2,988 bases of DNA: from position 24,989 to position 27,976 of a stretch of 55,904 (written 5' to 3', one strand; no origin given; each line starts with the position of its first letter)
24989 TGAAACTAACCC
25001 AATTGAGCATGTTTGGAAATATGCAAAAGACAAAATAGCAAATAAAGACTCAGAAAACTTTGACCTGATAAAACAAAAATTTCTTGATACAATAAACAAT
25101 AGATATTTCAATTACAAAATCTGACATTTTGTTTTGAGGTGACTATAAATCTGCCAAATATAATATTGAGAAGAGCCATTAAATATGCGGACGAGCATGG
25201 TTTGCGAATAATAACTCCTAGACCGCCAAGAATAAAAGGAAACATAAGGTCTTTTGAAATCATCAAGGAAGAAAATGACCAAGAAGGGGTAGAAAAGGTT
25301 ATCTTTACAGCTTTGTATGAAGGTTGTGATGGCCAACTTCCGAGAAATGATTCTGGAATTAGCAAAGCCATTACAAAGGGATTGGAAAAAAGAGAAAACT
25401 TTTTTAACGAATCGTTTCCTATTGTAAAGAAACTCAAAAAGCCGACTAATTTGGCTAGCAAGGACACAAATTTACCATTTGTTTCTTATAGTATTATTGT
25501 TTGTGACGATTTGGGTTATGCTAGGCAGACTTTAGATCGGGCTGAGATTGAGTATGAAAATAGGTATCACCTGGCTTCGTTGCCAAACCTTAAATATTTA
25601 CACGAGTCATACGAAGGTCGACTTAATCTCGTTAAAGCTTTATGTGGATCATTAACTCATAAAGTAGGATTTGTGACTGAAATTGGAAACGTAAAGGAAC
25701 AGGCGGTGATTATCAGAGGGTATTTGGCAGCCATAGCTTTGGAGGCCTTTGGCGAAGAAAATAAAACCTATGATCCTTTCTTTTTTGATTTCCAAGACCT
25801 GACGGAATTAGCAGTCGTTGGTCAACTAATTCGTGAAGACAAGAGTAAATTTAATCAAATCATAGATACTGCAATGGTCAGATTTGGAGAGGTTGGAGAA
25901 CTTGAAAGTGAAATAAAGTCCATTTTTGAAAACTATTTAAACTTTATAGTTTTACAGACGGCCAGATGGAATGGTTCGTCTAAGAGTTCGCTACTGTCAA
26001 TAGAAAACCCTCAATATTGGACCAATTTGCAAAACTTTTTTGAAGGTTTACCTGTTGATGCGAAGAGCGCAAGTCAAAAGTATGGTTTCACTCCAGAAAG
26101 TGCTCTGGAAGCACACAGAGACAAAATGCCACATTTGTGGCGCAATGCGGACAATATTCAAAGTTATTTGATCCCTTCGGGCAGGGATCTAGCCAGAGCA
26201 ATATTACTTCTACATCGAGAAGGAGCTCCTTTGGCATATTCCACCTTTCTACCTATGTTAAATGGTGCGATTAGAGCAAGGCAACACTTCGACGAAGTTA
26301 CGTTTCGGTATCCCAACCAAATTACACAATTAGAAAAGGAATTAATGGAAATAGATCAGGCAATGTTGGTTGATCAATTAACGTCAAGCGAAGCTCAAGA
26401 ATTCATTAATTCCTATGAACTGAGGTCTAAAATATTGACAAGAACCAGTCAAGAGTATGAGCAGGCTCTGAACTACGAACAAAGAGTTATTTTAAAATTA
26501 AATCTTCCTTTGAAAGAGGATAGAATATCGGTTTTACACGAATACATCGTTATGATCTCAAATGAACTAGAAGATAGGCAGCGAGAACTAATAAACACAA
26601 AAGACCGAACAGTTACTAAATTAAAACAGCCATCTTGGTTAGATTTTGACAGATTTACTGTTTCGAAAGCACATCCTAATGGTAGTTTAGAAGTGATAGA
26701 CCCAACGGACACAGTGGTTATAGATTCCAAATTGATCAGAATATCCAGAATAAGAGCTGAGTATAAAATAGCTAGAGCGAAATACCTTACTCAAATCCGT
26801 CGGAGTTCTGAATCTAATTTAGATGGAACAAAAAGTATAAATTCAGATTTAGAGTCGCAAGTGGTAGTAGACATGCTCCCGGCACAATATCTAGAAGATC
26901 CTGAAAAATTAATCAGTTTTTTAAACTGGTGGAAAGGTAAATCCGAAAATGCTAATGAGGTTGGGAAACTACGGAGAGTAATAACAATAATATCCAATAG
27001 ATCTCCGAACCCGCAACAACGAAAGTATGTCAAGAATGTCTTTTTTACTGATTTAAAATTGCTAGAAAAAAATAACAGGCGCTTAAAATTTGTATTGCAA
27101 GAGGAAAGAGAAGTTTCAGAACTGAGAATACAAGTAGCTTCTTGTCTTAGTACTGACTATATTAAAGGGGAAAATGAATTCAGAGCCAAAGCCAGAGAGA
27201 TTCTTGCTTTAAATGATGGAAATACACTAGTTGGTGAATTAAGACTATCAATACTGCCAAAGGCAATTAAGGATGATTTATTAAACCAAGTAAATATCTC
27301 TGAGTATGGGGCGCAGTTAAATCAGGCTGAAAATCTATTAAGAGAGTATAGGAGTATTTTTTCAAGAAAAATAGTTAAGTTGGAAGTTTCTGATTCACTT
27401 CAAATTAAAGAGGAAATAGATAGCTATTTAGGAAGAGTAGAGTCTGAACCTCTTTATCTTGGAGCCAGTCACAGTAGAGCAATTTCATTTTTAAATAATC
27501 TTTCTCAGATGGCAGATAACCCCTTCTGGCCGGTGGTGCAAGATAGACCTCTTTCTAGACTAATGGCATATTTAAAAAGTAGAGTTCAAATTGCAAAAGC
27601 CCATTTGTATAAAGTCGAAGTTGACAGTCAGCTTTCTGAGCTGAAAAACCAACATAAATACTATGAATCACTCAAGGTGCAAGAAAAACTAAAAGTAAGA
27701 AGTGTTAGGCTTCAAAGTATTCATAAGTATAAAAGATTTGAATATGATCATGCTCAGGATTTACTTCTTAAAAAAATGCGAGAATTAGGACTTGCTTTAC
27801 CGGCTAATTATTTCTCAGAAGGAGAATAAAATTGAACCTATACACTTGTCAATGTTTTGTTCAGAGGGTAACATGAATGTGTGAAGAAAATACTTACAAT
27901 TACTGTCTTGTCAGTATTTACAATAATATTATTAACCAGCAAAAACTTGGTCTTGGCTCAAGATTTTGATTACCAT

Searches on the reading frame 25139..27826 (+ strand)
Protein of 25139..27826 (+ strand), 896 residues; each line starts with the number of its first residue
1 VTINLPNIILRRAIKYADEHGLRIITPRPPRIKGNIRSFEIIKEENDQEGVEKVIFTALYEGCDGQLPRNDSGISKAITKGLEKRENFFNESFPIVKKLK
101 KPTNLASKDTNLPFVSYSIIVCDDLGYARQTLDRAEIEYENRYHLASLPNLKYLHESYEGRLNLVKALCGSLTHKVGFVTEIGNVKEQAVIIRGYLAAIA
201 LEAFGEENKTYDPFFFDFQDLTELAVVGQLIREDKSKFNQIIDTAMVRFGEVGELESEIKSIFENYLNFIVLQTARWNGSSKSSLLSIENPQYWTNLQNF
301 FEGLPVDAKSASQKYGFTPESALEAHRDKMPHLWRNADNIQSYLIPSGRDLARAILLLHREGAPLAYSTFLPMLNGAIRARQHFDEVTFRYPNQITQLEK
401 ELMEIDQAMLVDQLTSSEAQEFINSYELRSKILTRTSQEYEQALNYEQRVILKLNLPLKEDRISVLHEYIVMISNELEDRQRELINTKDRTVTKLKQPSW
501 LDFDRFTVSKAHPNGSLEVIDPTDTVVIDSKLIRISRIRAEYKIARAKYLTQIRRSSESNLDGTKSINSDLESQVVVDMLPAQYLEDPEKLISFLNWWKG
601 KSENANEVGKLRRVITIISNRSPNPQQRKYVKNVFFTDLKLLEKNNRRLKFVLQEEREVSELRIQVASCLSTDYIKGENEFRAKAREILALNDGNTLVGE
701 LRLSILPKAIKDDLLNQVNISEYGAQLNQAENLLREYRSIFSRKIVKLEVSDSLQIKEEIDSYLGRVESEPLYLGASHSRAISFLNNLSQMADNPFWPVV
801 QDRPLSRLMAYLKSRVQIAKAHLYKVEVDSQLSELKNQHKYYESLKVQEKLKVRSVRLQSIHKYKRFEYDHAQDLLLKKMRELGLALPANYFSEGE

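Call 49: find_related_loci(query=window:25139-27826:+, collection=genome_contigs, flank=500)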
Query window:25139-27826:+ (896 aa) in genome_contigs; peptide patterns used: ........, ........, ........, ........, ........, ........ (x = any residue, [..] = any of these).
75 stretches matched a pattern, but none encodes a relative of the query by tblastn (E <= 1e-3).

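Call 50: search_protein_families(library=pfam, proteins=[window:25139-27826:+], max_evalue=0.00001)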
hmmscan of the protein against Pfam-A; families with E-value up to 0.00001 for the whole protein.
window:25139-27826:+ (896 aa): 0 families
